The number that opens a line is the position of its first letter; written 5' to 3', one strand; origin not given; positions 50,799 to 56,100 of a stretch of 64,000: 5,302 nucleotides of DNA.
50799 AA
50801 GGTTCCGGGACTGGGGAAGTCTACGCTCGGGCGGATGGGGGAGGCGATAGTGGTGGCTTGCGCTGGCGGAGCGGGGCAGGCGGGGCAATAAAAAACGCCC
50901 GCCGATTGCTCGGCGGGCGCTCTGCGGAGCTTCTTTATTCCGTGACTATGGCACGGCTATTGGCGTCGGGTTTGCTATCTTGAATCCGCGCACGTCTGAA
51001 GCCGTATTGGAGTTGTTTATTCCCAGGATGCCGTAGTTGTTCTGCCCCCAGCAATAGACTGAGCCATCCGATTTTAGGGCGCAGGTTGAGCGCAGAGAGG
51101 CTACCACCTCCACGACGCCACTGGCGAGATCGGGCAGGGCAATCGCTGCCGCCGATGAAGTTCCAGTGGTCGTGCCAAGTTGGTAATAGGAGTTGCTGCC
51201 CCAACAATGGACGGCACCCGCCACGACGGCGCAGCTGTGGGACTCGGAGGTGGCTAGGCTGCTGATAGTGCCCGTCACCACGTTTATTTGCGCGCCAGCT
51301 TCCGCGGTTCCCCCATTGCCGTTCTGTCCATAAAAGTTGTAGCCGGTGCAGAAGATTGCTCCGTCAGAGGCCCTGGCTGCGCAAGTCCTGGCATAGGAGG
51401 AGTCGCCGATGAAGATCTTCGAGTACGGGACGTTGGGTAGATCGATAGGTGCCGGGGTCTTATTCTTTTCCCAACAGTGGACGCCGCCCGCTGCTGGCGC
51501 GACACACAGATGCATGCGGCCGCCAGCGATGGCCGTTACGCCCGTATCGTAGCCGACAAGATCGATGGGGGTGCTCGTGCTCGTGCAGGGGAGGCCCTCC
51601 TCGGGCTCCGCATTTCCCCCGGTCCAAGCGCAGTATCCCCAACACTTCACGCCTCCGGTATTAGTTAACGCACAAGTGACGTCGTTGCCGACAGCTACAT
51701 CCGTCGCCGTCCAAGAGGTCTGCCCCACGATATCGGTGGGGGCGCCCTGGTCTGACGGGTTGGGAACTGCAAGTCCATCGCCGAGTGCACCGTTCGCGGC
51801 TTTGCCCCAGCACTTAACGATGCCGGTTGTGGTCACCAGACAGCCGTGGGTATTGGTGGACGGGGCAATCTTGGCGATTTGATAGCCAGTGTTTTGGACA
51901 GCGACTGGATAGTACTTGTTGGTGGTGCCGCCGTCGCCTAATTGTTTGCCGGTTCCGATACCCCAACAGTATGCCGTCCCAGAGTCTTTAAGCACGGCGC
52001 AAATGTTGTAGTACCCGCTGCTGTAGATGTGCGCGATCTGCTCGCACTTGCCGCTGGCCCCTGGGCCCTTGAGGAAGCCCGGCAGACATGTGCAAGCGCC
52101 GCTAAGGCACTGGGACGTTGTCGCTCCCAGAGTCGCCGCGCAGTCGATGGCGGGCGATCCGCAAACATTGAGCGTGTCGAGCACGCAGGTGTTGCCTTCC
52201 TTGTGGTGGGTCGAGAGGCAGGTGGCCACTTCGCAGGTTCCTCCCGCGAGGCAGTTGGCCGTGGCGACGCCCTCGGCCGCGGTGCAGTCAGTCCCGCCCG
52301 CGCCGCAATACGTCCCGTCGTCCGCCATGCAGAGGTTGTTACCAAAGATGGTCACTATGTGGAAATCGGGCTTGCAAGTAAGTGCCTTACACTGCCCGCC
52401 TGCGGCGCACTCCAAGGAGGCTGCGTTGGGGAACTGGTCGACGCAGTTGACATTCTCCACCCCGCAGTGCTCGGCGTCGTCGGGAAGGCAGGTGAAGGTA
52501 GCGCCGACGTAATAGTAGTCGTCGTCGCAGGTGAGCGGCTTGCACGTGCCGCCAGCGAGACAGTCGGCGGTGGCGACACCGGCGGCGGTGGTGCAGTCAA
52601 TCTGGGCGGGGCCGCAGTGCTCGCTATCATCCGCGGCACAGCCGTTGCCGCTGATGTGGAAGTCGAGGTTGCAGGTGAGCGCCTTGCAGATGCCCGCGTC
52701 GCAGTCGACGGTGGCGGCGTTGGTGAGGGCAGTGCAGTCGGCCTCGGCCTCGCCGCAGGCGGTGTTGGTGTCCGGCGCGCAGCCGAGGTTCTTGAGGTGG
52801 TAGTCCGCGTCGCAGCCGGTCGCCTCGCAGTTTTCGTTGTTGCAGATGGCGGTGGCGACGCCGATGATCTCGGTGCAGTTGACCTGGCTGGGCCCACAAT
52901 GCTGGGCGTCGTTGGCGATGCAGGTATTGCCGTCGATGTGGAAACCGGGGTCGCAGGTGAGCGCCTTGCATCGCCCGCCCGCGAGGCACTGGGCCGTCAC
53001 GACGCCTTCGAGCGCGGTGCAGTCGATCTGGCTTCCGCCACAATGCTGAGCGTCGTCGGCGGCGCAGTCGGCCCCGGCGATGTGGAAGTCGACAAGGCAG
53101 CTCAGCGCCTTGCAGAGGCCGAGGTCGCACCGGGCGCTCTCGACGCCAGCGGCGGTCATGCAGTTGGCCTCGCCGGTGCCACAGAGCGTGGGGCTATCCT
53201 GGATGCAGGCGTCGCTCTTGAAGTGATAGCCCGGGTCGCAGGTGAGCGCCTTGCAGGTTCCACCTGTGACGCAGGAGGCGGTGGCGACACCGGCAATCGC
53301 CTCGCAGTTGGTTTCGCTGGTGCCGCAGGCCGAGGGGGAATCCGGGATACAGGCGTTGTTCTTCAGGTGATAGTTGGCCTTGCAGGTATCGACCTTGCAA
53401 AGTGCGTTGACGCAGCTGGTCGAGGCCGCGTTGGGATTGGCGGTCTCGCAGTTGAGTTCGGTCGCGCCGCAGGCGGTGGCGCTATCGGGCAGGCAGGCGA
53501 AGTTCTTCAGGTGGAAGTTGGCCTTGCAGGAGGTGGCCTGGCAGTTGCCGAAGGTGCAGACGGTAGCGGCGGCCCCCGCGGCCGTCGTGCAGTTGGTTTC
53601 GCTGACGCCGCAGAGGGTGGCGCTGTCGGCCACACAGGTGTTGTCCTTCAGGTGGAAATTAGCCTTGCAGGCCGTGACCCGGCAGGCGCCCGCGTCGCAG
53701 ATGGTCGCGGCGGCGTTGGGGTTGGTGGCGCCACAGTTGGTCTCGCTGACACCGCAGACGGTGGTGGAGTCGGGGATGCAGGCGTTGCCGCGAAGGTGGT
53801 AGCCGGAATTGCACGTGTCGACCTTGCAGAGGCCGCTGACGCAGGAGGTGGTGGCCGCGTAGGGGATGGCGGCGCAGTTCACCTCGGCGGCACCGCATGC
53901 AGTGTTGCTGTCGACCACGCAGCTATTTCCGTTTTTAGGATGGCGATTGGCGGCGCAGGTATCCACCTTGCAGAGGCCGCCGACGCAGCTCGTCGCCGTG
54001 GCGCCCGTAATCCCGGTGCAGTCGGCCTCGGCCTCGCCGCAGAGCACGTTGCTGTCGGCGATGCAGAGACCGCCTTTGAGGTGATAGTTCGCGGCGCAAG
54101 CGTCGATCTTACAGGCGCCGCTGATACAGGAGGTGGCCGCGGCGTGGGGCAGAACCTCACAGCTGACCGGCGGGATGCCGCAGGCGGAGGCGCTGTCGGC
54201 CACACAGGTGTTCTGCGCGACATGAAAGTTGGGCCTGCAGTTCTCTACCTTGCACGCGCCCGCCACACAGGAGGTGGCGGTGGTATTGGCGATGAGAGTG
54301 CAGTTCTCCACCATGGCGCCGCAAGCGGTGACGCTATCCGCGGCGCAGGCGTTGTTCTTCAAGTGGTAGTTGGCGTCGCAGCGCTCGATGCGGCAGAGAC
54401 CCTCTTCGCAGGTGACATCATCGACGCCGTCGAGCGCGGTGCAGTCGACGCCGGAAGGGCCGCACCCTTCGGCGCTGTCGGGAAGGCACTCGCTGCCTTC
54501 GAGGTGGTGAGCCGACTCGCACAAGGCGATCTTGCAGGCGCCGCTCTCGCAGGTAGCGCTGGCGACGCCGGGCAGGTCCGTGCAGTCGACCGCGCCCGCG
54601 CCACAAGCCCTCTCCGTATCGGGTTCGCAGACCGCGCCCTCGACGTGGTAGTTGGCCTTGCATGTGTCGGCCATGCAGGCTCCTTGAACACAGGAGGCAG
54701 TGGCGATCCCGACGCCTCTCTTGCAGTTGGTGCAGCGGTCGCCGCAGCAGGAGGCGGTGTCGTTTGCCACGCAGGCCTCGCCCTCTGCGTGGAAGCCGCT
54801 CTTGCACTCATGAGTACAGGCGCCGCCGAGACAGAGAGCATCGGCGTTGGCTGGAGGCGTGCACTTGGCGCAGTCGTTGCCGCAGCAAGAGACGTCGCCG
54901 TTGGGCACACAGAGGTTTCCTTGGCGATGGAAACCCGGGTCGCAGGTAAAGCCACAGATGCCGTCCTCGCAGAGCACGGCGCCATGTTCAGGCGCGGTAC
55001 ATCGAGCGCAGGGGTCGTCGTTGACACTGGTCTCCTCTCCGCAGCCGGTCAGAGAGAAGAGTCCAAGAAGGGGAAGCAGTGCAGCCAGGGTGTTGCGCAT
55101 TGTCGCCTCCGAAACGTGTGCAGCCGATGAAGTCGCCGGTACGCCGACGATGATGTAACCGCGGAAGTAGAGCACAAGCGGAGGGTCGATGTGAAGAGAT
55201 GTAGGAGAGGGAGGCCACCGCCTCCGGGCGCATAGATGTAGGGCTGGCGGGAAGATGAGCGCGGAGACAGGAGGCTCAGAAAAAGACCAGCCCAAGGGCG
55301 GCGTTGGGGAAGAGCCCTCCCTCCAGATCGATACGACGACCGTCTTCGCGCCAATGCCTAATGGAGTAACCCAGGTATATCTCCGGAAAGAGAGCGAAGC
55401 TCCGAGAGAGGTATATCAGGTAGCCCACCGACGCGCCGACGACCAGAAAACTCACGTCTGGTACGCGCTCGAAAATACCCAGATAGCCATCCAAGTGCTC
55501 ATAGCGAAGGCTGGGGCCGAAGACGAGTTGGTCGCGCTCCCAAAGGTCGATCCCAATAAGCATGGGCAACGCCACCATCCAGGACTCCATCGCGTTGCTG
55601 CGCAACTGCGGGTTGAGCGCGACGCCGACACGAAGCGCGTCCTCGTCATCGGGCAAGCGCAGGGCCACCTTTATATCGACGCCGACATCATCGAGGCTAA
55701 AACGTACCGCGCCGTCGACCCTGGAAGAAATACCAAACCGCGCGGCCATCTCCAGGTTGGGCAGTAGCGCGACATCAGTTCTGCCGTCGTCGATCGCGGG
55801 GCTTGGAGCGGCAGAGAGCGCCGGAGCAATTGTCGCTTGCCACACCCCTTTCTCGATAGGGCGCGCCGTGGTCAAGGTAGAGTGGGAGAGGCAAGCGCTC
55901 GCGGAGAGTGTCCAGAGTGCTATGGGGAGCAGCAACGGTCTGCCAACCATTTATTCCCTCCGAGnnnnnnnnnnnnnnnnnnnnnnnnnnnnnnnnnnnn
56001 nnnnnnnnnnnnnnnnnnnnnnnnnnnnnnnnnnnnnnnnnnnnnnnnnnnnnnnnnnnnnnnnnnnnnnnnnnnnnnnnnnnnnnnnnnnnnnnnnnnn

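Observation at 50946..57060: Gene cluster: one-blade RCC1 mini-lipoprotein, two small beta-barrels, then a 1384-aa lipoprotein with ~21 six-Cys repeats and an RCC1 propeller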

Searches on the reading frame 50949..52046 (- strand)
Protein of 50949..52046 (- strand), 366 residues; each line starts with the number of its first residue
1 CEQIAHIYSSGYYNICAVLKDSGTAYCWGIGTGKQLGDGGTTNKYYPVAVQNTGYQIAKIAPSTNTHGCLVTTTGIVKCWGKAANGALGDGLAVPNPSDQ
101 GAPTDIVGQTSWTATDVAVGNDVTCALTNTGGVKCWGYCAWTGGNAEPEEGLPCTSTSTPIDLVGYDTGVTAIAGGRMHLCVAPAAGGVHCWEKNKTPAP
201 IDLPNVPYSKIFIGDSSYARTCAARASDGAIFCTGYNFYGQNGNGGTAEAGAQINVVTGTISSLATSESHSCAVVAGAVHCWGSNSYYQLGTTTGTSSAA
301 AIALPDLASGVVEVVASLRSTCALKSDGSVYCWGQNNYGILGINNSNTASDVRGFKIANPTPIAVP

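Call 72: search_solved_structures(query=window:50949-52046:-, max_evalue=0.001)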
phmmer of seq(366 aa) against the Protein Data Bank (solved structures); distinct sequences matched with E-value up to 0.001: 30.
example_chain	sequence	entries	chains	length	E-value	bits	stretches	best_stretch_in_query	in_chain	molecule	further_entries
6xzm_A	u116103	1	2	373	2.1e-22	82.8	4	229-346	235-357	Ultraviolet-B receptor UVR8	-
6xzl_A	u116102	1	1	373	1.1e-19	73.9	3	261-345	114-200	Ultraviolet-B receptor UVR8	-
4nc4_A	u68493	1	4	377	1.2e-19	73.8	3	261-345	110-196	Ultraviolet-B receptor UVR8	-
4dnv_A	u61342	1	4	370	1.2e-19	73.7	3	228-346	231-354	AT5g63860/MGI19_6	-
4d9s_A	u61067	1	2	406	2.1e-19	72.9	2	261-345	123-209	UVB-resistance protein UVR8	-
4dnu_A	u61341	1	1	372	2.8e-19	72.5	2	261-345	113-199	AT5g63860/MGI19_6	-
4dnw_A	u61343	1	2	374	2.9e-19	72.4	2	261-345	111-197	AT5g63860/MGI19_6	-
4naa_A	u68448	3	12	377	3.3e-19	72.2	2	261-345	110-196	Ultraviolet-B receptor UVR8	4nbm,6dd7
7vgg_B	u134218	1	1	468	4.6e-19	71.8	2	261-345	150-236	Ultraviolet-B receptor UVR8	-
8gqe_B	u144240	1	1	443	5.8e-19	71.5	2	261-345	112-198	Ultraviolet-B receptor UVR8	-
6xzn_A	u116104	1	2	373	1.2e-18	70.4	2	260-345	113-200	Ultraviolet-B receptor UVR8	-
4o2w_A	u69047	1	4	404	1.8e-18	69.8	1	255-347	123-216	E3 ubiquitin-protein ligase HERC1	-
3kci_A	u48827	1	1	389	1.1e-16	63.9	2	13-95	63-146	Probable E3 ubiquitin-protein ligase HERC2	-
7q40_A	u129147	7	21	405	8.6e-16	61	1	260-346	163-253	E3 ubiquitin-protein ligase HERC2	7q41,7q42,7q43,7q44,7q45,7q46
3of7_A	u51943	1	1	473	2e-12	49.9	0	303-345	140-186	Regulator of chromosome condensation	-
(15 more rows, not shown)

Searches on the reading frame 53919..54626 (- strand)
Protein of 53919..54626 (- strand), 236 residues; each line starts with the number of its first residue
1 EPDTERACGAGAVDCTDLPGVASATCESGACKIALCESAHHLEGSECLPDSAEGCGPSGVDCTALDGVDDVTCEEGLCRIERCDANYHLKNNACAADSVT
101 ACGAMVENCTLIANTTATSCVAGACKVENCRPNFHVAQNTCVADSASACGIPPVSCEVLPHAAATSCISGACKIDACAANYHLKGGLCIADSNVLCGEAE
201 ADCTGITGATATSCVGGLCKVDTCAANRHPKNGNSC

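Call 71: search_solved_structures(query=window:53919-54626:-, max_evalue=10)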
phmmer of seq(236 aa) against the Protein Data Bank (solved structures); distinct sequences matched with E-value up to 10: 5.
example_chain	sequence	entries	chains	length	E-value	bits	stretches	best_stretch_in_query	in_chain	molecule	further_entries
4q7j_C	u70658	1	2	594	0.41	13.3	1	45-102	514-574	Q beta replicase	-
3mmp_G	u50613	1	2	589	0.41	13.2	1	45-101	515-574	RNA-directed RNA polymerase beta chain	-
4r71_B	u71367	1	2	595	0.42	13.2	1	45-101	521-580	RNA-directed RNA polymerase beta chain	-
3agp_A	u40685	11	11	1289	1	11.9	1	45-101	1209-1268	Elongation factor Ts, Elongation factor Tu, LINKER, Q beta replicase | Elongation factor Ts, Elongation factor Tu 1, LINKER, Q beta replicase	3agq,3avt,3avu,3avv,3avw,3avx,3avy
3k4x_A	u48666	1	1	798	2.1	10.9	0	71-121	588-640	Proliferating cell nuclear antigen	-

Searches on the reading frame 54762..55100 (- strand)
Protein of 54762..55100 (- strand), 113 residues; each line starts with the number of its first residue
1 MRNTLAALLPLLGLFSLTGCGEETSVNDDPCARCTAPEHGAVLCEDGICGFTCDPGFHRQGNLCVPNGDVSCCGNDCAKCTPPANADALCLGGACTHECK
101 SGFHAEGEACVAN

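Call 37: find_related_loci(query=A2, collection=genome_contigs, flank=10000)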
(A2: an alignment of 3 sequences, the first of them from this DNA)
Query A2 (113 aa) in genome_contigs; peptide patterns used: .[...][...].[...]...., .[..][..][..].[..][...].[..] (x = any residue, [..] = any of these).
82 stretches matched a pattern; 19 encode a relative of the query (tblastn E <= 1e-3); 19 distinct loci.
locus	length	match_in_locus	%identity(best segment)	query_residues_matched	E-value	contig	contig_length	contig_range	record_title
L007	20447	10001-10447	42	5-113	6e-24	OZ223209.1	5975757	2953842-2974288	MAG: Myxococcota bacterium isolate 6e5ad1d4-156e-4916-952c-8a0b14857fe9 genome assembly, chromosome: 1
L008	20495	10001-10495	52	31-113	3e-21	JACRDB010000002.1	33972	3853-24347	MAG: Deltaproteobacteria bacterium isolate NC_groundwater_1661_Pr3_B-0.1um_73_23 SR-2_scaffold_141_12343, whole genome s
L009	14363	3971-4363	44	29-113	1e-16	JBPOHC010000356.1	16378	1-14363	MAG: Myxococcota bacterium isolate MAG_1 c_000000107387, whole genome shotgun sequence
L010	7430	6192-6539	47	31-112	3e-16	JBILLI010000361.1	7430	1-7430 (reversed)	MAG: Polyangiales bacterium isolate ME2017-07-27_3300044645_group7_bin3 Rohwer_bin1483_scaffold_12865_c1, whole genome s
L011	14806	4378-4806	39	20-110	2e-13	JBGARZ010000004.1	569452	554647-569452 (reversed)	MAG: Polyangiales bacterium isolate MAG_AAO_H10.19 AAOH10-19_opera_contig_39, whole genome shotgun sequence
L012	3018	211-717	41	29-113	2e-13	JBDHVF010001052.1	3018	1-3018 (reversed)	MAG: Polyangiales bacterium isolate AS-MESO-3CA.253 NODE_123406_length_3018_cov_4.013601, whole genome shotgun sequence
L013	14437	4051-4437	40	29-113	1e-12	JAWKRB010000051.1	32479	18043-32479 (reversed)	MAG: Polyangiales bacterium isolate ABC2.114 ABC2.114.fa-51, whole genome shotgun sequence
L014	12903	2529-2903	40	31-113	2e-11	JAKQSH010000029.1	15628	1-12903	MAG: Deltaproteobacteria bacterium isolate USMO_metabat.105_sub k141_366914, whole genome shotgun sequence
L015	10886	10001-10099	58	34-65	7e-7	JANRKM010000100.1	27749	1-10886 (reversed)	MAG: Kofleriaceae bacterium isolate bins.76 k141_3419058, whole genome shotgun sequence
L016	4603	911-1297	41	32-94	1e-6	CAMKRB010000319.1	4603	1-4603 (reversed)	MAG: uncultured Myxococcales bacterium isolate SRR12081292_bin.20_metaWRAP_v1.3_MAG genome assembly, contig: ERZ12289771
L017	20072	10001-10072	63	34-57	5e-6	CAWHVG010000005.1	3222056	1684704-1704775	MAG: uncultured proteobacterium isolate MFD02416.bin.1.293 genome assembly, contig: contig_6130, whole genome shotgun se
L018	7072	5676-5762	55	36-64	1e-5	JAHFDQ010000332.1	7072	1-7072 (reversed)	MAG: Archangiaceae bacterium isolate nzgw249 NODE_31527_length_7073_cov_2.950806, whole genome shotgun sequence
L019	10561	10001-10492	41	34-103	3e-5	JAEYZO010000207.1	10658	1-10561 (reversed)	MAG: Proteobacteria bacterium isolate OH_CBlB_99 k127_3198856, whole genome shotgun sequence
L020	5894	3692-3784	48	34-64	5e-5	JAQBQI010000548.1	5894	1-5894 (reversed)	MAG: Myxococcaceae bacterium isolate RYN_369 scaffold_2929086, whole genome shotgun sequence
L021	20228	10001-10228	38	34-103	1e-4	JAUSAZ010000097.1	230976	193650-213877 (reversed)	MAG: Myxococcales bacterium isolate E6_metabat.bin.30 E6_k141_235002, whole genome shotgun sequence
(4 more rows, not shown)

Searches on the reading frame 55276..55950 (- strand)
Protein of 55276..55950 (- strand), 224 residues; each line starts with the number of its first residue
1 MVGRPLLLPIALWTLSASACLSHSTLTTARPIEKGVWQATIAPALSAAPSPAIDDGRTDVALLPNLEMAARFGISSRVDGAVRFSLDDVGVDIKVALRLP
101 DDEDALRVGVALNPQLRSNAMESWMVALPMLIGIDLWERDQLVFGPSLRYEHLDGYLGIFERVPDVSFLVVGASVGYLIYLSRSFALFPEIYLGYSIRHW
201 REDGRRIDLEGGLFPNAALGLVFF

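Call 3: search_protein_families(library=pfam, proteins=[window:55276-55950:-], max_evalue=0.1)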
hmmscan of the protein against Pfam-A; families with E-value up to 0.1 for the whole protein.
window:55276-55950:- (224 aa): 0 families

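Call 4: search_protein_families(library=ncbifam, proteins=[window:55276-55950:-], max_evalue=0.1)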
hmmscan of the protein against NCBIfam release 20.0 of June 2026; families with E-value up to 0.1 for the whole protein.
window:55276-55950:- (224 aa): 0 families

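Call 11: find_homologous_proteins(query=window:55276-55950:-)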
Query window:55276-55950:- (224 aa): 1 proteins with E <= 0.001 among 878 candidates.
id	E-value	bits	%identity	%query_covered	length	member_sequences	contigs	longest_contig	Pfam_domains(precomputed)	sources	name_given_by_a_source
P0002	3.8e-143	492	100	100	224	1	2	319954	-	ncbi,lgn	-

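Call 15: search_protein_families(library=pfam, proteins=[window:55276-55950:-], max_evalue=10)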
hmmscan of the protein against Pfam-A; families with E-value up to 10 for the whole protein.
window:55276-55950:- (224 aa): 0 families

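Call 16: search_solved_structures(query=window:55276-55950:-, max_evalue=10)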
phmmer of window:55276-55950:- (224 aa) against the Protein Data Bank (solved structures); distinct sequences matched with E-value up to 10: 1.
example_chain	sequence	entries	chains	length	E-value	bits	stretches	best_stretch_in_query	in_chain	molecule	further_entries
4qjy_A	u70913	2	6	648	1.2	11.7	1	172-208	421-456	GH127 beta-L-arabinofuranosidase | GH127 beta-L-arabinofuranoside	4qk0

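Call 51: predict_structure(protein=window:55279-55950:-)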
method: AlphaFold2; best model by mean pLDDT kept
length: 224 residues; sequences in the alignment: 1
mean_pLDDT: 30.8   pTM: 0.20
mean pLDDT of the five models: 30.8, 27.3, 27.0, 26.9, 24.6
residues with pLDDT >= 90: 0; 70-90: 0; 50-70: 0; < 50: 224
segments of 3 or more residues with pLDDT < 50: 1-224
pLDDT, mean of each block of 10 residues (from residue 1): 39 31 27 28 26 28 31 29 31 32 33 32 29 33 29 29 33 34 29 33 34 31 25
secondary structure, 60 per line:
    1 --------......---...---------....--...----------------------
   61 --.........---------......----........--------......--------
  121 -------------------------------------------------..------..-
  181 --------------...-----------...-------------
elements in order: H9-14 E30-33 E36-38 H63-71 E81-86 E91-98 E107-112 E195-197 E209-211
